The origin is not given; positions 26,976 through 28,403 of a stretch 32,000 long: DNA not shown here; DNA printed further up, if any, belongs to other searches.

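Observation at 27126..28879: Low-GC two-gene module: PD-(D/E)XK nuclease with a novel C-terminal half plus a TPR protein, a candidate undescribed conflict/defence system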

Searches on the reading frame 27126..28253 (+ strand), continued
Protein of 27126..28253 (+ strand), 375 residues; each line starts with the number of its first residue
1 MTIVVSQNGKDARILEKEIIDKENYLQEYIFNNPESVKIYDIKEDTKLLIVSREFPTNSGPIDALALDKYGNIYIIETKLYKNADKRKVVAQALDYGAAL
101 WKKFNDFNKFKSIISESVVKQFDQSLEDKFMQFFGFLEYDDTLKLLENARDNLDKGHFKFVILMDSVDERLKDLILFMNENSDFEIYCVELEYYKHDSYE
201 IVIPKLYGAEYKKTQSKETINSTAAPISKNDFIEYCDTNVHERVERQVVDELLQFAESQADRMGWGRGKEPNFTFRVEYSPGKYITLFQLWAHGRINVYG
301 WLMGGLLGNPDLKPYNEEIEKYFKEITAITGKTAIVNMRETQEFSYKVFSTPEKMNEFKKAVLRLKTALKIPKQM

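Call 77: search_protein_families(library=padloc, proteins=[L171:5911-6951:+, P0008, P0077, P0038], max_evalue=0.001)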
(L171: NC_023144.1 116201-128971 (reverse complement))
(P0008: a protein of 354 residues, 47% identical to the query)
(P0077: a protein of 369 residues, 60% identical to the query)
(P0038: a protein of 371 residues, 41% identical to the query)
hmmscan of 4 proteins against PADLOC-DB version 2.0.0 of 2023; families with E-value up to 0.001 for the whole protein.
L171:5911-6951:+ (347 aa): 1 family
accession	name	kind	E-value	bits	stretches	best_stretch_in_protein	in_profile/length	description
PDLC04916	PDC-S11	-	6.7e-12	43.1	1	26-222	20-214/358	-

P0008 (354 aa): 7 families
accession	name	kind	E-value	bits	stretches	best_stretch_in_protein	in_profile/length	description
PDLC04916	PDC-S11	-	1.7e-16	58.2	1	9-228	11-208/358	-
PDLC04915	PDC-S11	-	1.4e-11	42.3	1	15-201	14-188/379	-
PDLC04944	PDC-S18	-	6.3e-09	33.6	1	1-105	1-95/307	-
PDLC04946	PDC-S18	-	1.2e-08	32.4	1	8-109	27-120/365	-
PDLC04824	PDC-S02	-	0.00024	18.4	1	15-96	174-256/308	-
PDLC02083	Cas4_II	-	0.00029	19.3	1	54-136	72-150/186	-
PDLC04799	PDC-S02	-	0.0008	16.6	0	15-94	174-254/308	-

P0077 (369 aa): 5 families
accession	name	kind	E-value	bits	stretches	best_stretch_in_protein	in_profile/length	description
PDLC04916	PDC-S11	-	3.6e-18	63.8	1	7-223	9-202/358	-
PDLC04915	PDC-S11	-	1.6e-11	42.1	1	48-201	45-188/379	-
PDLC04944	PDC-S18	-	2.7e-10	38.1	1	1-116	1-106/307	-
PDLC04946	PDC-S18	-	1e-07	29.4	1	8-108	27-119/365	-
PDLC02083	Cas4_II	-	2.2e-05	23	1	56-147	74-161/186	-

P0038 (371 aa): 5 families
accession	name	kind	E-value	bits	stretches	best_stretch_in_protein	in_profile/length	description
PDLC04916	PDC-S11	-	7.5e-19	66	1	7-236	9-214/358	-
PDLC04915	PDC-S11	-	2.9e-11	41.3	1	44-201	43-188/379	-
PDLC04944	PDC-S18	-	7.1e-10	36.7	1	1-103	1-93/307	-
PDLC04946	PDC-S18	-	0.00013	19.1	1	8-118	27-130/365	-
PDLC04824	PDC-S02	-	0.00098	16.4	0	16-96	175-256/308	-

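Call 85: search_protein_families(library=pfam, alignment_id=A5, max_evalue=0.001)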
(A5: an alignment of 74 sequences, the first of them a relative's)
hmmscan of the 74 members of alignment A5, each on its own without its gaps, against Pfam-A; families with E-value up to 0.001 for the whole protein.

A. member 1, L004:1435-2148:+ (237 aa): 5 families
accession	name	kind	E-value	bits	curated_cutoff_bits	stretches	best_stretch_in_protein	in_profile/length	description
PF11611.13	DUF4352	-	4.6e-09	37.1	25.9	1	98-221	1-113/122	Domain of unknown function (DUF4352)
PF13248.11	Zn_ribbon_3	-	3.1e-07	30.1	27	1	11-36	1-26/26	zinc-ribbon domain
PF13240.11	Zn_Ribbon_1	-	5.1e-07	29.7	25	1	14-36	1-23/23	zinc-ribbon domain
PF12773.13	DZR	-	0.0002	21.9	27.3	1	15-36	1-22/45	Double zinc ribbon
PF22747.2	Zn_ribbon_DUF2089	-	0.00066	20.2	27.6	0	15-40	1-26/32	DUF2089 zinc ribbon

B. families by the number of members that match (of 74 scanned): 76 families (the first 25 are shown)
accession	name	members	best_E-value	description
PF02016.21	Peptidase_S66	5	1.1e-30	LD-carboxypeptidase N-terminal domain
PF17676.7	Peptidase_S66C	5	3.8e-25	LD-carboxypeptidase C-terminal domain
PF07669.17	Eco57I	4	6.3e-51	Eco57I restriction-modification methylase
PF02384.22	N6_Mtase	4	6.7e-22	N-6 DNA Methylase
PF20473.4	MmeI_Mtase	4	3e-16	MmeI, DNA-methyltransferase domain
PF00239.26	Resolvase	3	1e-20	Resolvase, N terminal domain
PF07508.19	Recombinase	3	4.1e-16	Recombinase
PF13408.12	Zn_ribbon_recom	3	2.7e-09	Recombinase zinc beta ribbon domain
PF12950.13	TaqI_C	3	1e-07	TaqI-like C-terminal specificity domain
PF13022.12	HTH_Tnp_1_2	3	1e-06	Helix-turn-helix of insertion element transposase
PF13551.12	HTH_29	3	3.5e-06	Winged helix-turn helix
PF01555.25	N6_N4_Mtase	2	3.6e-47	DNA methylase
PF11611.13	DUF4352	2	8.4e-13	Domain of unknown function (DUF4352)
PF13248.11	Zn_ribbon_3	2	3.1e-07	zinc-ribbon domain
PF13240.11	Zn_Ribbon_1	2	5.1e-07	zinc-ribbon domain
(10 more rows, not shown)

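Call 91: find_related_loci(query=A1, collection=viral_contigs, flank=10000)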
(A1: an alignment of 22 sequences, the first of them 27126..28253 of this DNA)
Query A1 (375 aa) in viral_contigs; peptide patterns used: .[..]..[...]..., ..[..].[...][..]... (x = any residue, [..] = any of these).
67 stretches matched a pattern; 22 encode a relative of the query (tblastn E <= 1e-3); 22 distinct loci.
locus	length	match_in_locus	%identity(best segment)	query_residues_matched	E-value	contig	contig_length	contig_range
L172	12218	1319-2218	47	1-302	2e-83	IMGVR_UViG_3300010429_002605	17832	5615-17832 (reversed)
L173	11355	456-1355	47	1-302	2e-84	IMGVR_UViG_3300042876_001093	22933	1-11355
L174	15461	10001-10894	45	1-302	8e-82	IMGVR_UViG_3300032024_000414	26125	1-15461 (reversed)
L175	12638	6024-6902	47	1-297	8e-82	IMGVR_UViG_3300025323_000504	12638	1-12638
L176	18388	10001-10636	57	1-213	5e-80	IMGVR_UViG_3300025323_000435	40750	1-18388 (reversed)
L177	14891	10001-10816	50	1-275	7e-80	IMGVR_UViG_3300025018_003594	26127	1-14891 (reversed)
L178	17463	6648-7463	47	1-274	2e-79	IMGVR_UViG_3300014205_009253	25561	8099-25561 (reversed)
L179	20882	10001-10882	43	1-298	1e-74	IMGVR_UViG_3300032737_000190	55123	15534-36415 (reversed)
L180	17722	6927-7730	46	1-273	1e-70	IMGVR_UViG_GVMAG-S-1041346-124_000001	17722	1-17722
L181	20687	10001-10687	48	1-227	5e-69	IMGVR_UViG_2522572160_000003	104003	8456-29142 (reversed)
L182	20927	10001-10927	38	1-312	2e-65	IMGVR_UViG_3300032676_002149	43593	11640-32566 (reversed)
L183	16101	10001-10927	38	1-312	2e-65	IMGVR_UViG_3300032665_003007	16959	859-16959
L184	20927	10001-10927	38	1-312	2e-65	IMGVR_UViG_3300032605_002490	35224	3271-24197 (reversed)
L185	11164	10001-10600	29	2-202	4e-17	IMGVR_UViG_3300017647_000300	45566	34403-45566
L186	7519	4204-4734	25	23-196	2e-9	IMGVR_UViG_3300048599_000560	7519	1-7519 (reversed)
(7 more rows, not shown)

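Call 95: find_encoding_contigs(protein=P0002, flank=5000, max_places=2)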
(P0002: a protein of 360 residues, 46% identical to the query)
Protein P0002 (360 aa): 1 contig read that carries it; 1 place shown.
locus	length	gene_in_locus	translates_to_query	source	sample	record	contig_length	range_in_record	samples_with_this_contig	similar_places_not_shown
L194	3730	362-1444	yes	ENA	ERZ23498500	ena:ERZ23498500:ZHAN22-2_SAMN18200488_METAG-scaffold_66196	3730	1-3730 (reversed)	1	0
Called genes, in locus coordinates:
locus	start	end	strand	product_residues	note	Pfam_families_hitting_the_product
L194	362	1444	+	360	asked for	-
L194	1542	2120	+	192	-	-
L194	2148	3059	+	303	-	PF24706:DUF7669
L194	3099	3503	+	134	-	-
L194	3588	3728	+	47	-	?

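Call 96: find_encoding_contigs(protein=P0024, flank=5000, max_places=2)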
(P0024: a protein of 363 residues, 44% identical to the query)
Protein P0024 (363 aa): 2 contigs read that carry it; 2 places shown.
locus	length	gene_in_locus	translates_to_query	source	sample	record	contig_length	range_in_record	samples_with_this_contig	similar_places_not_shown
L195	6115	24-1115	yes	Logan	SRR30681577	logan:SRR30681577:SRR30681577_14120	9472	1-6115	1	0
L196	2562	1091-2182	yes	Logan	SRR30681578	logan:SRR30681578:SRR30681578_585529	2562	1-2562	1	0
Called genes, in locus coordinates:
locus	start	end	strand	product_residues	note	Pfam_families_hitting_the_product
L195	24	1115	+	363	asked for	-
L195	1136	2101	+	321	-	-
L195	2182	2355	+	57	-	-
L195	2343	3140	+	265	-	-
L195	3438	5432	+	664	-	PF02384:N6_Mtase, PF05175:MTS (weak), PF06325:PrmA (weak), PF01170:UPF0020 (weak), PF13649:Methyltransf_25 (faint), PF13847:Methyltransf_31, PF07669:Eco57I, PF12950:TaqI_C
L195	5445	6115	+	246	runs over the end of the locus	-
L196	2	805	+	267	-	?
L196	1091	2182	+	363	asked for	-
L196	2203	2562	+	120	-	?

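Call 97: find_encoding_contigs(protein=P0093, flank=5000, max_places=2)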
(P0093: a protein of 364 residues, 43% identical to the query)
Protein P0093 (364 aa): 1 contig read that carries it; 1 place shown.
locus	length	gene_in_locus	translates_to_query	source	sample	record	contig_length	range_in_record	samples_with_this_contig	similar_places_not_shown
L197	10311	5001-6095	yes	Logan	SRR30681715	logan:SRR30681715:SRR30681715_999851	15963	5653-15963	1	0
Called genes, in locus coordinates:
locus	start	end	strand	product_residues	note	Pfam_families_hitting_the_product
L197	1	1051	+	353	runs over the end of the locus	PF02086:MethyltransfD12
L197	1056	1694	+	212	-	PF02195:ParB_N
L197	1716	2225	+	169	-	-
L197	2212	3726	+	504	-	PF03354:TerL_ATPase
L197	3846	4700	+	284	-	PF02899:Phage_int_SAM_1, PF13495:Phage_int_SAM_4, PF00589:Phage_integrase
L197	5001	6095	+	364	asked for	-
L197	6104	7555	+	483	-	PF11074:DUF2779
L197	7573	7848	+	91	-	-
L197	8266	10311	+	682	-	?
